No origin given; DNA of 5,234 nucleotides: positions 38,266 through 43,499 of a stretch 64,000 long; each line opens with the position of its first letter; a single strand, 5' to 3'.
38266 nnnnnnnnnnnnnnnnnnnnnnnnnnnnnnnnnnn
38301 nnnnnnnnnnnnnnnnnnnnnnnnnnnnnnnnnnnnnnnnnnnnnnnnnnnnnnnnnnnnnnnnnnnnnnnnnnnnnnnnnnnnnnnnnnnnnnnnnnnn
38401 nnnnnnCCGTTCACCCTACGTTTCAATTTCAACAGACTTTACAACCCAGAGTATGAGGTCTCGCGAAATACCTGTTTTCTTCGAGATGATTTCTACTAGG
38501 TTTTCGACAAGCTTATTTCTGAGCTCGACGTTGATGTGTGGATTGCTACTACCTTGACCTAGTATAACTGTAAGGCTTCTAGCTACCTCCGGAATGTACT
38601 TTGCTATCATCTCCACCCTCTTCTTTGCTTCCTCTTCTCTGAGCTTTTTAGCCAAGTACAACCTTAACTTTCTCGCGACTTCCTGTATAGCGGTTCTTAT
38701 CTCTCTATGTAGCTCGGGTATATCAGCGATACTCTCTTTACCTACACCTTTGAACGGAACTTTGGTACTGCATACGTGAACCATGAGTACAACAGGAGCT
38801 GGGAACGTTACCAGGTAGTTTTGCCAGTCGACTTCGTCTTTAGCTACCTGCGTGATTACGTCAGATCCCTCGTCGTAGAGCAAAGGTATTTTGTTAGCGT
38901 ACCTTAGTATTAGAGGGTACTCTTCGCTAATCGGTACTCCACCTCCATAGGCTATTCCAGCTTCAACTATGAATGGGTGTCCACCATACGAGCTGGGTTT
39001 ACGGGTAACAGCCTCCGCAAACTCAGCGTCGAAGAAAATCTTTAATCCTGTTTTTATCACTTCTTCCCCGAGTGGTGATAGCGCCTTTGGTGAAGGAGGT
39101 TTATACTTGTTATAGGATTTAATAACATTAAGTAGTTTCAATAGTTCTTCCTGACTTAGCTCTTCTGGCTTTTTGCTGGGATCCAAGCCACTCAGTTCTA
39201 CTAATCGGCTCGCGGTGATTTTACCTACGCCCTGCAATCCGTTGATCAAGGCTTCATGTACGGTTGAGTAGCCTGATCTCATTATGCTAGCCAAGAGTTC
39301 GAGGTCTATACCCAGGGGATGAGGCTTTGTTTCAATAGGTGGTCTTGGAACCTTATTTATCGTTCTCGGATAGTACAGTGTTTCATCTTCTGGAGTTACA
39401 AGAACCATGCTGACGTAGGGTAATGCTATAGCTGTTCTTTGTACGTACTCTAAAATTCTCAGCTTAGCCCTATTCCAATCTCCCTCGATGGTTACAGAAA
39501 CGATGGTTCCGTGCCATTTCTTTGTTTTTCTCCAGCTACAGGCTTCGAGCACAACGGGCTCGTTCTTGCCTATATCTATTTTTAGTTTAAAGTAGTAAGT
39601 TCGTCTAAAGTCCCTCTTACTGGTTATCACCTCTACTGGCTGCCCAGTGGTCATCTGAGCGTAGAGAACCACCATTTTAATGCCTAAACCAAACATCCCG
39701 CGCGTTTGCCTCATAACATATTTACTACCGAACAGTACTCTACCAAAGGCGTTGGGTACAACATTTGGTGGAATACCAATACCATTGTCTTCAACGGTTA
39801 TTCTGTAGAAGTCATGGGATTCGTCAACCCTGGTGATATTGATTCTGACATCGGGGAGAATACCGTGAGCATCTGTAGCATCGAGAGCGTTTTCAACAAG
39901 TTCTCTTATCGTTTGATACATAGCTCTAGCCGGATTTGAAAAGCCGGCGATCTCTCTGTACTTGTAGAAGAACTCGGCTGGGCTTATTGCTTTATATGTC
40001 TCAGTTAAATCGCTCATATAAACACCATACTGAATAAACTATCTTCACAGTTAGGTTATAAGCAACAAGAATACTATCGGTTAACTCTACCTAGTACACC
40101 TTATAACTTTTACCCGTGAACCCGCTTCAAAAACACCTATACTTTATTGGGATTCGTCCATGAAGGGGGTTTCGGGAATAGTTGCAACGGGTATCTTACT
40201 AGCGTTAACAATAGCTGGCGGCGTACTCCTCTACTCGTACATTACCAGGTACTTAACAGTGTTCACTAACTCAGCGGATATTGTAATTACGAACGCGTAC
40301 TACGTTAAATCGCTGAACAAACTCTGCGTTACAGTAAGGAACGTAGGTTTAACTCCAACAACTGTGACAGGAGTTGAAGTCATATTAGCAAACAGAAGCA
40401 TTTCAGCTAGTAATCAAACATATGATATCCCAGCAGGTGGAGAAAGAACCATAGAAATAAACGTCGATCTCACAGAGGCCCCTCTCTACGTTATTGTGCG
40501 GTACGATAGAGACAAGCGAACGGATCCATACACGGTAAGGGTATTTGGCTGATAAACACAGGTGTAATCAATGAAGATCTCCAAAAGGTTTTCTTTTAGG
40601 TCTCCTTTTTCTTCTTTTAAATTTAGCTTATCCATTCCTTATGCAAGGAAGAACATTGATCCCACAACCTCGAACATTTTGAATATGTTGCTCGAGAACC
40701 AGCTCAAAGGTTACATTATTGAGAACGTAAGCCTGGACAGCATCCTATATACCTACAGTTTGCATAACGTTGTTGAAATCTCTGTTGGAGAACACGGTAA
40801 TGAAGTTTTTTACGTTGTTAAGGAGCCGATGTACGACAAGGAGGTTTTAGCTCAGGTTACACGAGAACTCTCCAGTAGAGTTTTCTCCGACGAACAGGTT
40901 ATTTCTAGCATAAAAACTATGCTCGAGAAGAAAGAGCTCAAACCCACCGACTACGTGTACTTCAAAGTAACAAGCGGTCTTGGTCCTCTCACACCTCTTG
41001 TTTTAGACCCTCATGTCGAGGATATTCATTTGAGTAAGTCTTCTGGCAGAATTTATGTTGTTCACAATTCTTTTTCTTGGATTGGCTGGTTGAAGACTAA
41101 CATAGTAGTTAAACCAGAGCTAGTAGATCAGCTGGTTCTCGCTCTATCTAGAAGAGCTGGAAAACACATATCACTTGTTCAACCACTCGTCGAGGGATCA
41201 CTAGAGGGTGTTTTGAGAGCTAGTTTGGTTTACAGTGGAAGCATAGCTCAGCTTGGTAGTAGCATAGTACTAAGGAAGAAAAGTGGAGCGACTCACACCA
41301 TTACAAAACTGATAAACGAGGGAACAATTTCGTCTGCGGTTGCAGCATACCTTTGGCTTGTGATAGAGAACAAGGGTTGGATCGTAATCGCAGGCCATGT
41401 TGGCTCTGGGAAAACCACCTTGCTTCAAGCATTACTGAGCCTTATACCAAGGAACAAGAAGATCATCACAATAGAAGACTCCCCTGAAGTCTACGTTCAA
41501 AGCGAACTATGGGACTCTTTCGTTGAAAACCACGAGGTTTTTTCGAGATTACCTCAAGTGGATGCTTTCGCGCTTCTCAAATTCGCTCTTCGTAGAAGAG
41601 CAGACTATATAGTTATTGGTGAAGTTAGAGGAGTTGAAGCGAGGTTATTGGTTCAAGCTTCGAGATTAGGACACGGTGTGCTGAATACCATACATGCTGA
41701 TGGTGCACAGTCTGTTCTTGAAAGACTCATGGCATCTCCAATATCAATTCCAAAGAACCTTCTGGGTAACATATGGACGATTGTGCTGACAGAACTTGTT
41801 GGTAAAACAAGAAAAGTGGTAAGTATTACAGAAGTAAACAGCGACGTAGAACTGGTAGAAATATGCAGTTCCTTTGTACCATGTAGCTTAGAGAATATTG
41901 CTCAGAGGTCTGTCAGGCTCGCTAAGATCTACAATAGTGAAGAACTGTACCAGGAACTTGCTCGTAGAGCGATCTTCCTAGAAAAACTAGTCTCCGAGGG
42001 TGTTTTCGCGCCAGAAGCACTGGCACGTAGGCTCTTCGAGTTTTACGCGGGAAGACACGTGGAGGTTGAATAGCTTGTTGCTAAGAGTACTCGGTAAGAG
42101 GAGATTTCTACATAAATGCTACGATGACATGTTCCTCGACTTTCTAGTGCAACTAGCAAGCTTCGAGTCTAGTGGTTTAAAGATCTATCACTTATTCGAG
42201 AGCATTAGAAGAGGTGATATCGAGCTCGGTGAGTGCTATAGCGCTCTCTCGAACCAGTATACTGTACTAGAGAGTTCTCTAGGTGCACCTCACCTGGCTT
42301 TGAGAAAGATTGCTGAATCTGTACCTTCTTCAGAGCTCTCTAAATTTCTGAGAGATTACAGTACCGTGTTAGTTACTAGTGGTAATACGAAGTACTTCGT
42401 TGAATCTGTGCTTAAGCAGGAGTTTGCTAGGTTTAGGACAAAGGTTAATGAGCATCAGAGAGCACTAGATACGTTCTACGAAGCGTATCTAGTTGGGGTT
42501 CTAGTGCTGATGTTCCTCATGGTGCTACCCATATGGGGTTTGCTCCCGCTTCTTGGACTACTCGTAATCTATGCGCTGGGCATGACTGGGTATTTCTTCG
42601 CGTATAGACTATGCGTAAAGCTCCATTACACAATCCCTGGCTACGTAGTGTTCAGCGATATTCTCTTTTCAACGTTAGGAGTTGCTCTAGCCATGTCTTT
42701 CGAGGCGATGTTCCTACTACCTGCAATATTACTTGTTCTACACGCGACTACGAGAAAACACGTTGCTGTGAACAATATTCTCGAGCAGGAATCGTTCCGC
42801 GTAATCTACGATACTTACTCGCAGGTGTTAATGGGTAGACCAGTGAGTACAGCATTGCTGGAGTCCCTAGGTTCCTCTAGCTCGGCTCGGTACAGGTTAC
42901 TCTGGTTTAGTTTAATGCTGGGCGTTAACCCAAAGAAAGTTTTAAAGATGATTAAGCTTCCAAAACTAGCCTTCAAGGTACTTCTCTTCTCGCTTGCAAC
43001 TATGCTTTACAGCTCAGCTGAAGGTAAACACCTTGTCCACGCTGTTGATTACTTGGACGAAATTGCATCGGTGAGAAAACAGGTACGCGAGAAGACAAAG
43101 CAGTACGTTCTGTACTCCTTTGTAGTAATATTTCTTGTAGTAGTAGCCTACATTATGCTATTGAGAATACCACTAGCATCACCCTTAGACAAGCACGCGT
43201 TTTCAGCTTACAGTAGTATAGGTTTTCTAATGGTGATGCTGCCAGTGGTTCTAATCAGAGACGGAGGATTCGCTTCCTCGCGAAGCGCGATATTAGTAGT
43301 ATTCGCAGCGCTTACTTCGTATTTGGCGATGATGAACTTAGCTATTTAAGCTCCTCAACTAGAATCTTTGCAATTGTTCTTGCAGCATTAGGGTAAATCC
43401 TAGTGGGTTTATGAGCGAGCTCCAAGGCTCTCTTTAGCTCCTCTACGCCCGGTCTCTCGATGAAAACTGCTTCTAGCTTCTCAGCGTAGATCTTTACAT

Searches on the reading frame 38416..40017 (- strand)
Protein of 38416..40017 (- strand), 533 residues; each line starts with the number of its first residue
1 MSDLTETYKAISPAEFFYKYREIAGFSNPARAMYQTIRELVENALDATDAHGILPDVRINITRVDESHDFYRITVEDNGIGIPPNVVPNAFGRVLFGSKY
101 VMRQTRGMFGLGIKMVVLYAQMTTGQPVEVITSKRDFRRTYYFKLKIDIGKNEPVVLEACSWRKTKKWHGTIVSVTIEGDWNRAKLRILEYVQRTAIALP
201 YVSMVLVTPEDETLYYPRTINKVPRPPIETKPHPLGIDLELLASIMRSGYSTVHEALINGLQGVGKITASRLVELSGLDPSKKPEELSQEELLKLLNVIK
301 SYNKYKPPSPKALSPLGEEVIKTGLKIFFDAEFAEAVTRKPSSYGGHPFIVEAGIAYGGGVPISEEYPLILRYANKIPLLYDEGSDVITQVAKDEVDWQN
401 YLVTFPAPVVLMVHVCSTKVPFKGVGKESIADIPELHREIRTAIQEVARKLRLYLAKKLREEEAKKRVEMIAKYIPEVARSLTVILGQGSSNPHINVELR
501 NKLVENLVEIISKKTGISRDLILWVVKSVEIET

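Call 45: search_protein_families(library=pfam, proteins=[window:38416-40017:-], max_evalue=0.001)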
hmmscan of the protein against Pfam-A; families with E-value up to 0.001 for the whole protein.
window:38416-40017:- (533 aa): 5 families
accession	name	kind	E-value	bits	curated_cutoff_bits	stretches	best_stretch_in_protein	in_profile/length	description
PF09239.17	Topo-VIb_trans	-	1.3e-61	207.5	24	1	308-467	1-159/159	Topoisomerase VI B subunit, transducer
PF02518.31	HATPase_c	-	2.5e-13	50.9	26.4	1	31-136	4-98/111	Histidine kinase-, DNA gyrase B-, and HSP90-like ATPase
PF13589.12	HATPase_c_3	-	2.6e-09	37.6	25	1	36-156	6-116/137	Histidine kinase-, DNA gyrase B-, and HSP90-like ATPase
PF05833.16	NFACT_N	-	0.0002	20.7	31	1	225-302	161-239/456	NFACT N-terminal and middle domains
PF00416.27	Ribosomal_S13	-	0.00096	20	31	0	259-308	18-67/128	Ribosomal protein S13/S18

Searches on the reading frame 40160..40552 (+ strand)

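Call 45: search_protein_families(library=pfam, proteins=[window:40160-40552:+], max_evalue=0.001)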
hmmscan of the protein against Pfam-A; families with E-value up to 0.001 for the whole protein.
window:40160-40552:+ (130 aa): 0 families

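Call 67: search_protein_families(library=ncbifam, proteins=[window:40160-40552:+], max_evalue=0.0001)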
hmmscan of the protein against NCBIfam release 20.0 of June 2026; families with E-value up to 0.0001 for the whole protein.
window:40160-40552:+ (130 aa): 1 family
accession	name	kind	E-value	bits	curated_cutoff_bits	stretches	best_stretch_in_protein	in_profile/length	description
NF046073.1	UpsA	equivalog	6e-08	32.9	130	1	1-125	1-129/136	pilin subunit UpsA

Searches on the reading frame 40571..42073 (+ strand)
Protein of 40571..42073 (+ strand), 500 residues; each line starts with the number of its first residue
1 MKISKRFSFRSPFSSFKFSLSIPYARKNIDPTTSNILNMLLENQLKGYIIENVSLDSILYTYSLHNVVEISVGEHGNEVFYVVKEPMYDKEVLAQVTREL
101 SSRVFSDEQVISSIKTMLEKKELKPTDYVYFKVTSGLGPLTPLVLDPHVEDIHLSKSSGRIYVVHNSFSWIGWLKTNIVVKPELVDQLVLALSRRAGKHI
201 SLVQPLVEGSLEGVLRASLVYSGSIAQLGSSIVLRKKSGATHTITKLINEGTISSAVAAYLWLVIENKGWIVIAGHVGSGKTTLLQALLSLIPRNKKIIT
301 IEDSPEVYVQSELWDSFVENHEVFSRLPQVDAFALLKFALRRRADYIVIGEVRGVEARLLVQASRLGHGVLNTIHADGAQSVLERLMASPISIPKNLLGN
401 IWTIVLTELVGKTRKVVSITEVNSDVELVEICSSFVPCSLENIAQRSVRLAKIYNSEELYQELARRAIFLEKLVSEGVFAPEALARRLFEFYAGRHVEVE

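Call 45: search_protein_families(library=pfam, proteins=[window:40571-42073:+], max_evalue=0.001)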
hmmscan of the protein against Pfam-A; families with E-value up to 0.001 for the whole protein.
window:40571-42073:+ (500 aa): 5 families
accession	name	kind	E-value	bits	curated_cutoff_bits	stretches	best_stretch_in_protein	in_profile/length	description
PF00437.27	T2SSE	-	1.4e-28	100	24.9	1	228-389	103-258/370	Type II/IV secretion system protein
PF13401.12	AAA_22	-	9.6e-05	23.1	27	1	267-351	4-92/130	AAA domain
PF02492.25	cobW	-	0.00026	21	20.7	1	271-302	3-34/180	CobW/HypB/UreG, nucleotide-binding domain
PF00005.33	ABC_tran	-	0.00047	21.2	25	1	265-304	8-47/137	ABC transporter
PF13555.12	AAA_29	-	0.00054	20.1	27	0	264-296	18-50/61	P-loop containing region of AAA domain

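Call 67: search_protein_families(library=ncbifam, proteins=[window:40571-42073:+], max_evalue=0.0001)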
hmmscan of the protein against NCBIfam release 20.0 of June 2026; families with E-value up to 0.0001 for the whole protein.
window:40571-42073:+ (500 aa): 19 families
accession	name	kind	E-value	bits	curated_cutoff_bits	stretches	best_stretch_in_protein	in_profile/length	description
NF058587.1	archaellum_moto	equivalog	5.1e-74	249.9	550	1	94-424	104-435/527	archaellum flagellar ATPase motor FlaI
NF053672.1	bindosome_BasE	exception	8.1e-47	160.1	1000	1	140-493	141-509/512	bindosome assembly system ATPase subunit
TIGR03819.1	heli_sec_ATPase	hypoth_equivalog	2.2e-39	135.6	373.15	1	115-388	30-299/340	TadA family conjugal transfer-associated ATPase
TIGR02788.1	VirB11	equivalog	2.1e-27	96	249.95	1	257-387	133-263/308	P-type DNA transfer ATPase VirB11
TIGR02782.1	TrbB_P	equivalog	1.1e-26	93.8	304.55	1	175-423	44-294/303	P-type conjugative transfer ATPase TrbB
NF041000.1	ATPase_ComGA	equivalog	2.3e-22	79.3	300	1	257-392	117-248/267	competence type IV pilus ATPase ComGA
NF010469.0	PRK13894.1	subfamily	1.8e-21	76.9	508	1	191-395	73-272/320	conjugal transfer ATPase TrbB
TIGR01420.1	pilT_fam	subfamily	1e-18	67.7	319.1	1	263-388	117-241/343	PilT/PilU family type 4a pilus ATPase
NF010475.0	PRK13900.1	equivalog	3.4e-18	65.8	389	1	246-386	138-279/333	type IV secretion system ATPase VirB11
NF010407.0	PRK13833.1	subfamily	4e-17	62.6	499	1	231-423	107-301/323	conjugal transfer protein TrbB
TIGR02533.1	type_II_gspE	equivalog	5.6e-17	61.6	630.25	1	226-388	202-358/486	type II secretion system ATPase GspE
NF010425.0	PRK13851.1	equivalog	1.5e-14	53.6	461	1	256-381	150-275/344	type IV secretion system protein VirB11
NF007755.0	PRK10436.1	equivalog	2.2e-13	49.7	617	1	226-407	178-351/465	type II secretion system protein GspE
NF053534.1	T4PilAsmATPsTfpB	equivalog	7.4e-13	47.7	850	1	257-388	325-451/584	type IV pilus assembly ATPase TfpB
TIGR02538.1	type_IV_pilB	equivalog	1.1e-12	47.4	675.65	1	229-390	278-433/564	type IV-A pilus assembly ATPase PilB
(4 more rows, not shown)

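Call 69: find_related_loci(query=window:40571-42073:+, collection=metagenome_contigs, flank=3500)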
Query window:40571-42073:+ (500 aa) in metagenome_contigs; peptide patterns used: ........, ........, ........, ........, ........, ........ (x = any residue, [..] = any of these).
187 stretches matched a pattern; 2 encode a relative of the query (tblastn E <= 1e-3); 2 distinct loci.
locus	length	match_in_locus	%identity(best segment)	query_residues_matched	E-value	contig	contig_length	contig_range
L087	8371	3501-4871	56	35-492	5e-162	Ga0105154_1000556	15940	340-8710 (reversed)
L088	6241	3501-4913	45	35-495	1e-131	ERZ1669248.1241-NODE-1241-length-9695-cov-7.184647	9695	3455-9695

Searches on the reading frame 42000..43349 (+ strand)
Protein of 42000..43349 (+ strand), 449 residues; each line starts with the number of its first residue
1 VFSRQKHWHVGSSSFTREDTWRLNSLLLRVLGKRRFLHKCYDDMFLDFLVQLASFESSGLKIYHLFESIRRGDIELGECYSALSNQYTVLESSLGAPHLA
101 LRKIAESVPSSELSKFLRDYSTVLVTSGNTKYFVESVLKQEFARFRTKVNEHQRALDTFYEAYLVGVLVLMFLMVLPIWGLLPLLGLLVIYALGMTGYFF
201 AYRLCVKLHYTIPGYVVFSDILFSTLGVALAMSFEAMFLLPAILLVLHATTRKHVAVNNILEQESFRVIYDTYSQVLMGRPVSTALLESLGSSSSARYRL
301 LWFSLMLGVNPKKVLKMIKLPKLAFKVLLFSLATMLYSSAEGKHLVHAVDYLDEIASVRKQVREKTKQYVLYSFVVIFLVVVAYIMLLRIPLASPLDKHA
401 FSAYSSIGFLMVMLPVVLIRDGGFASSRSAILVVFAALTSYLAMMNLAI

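Call 45: search_protein_families(library=pfam, proteins=[window:42000-43349:+], max_evalue=0.001)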
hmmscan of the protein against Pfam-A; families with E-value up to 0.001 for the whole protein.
window:42000-43349:+ (449 aa): 1 family
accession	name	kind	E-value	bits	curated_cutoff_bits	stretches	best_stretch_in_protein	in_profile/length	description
PF00482.28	T2SSF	-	5.5e-06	26.8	25.2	0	48-176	1-123/125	Type II secretion system (T2SS), protein F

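Call 67: search_protein_families(library=ncbifam, proteins=[window:42000-43349:+], max_evalue=0.0001)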
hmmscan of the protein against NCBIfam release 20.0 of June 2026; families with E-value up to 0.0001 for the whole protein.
window:42000-43349:+ (449 aa): 0 families
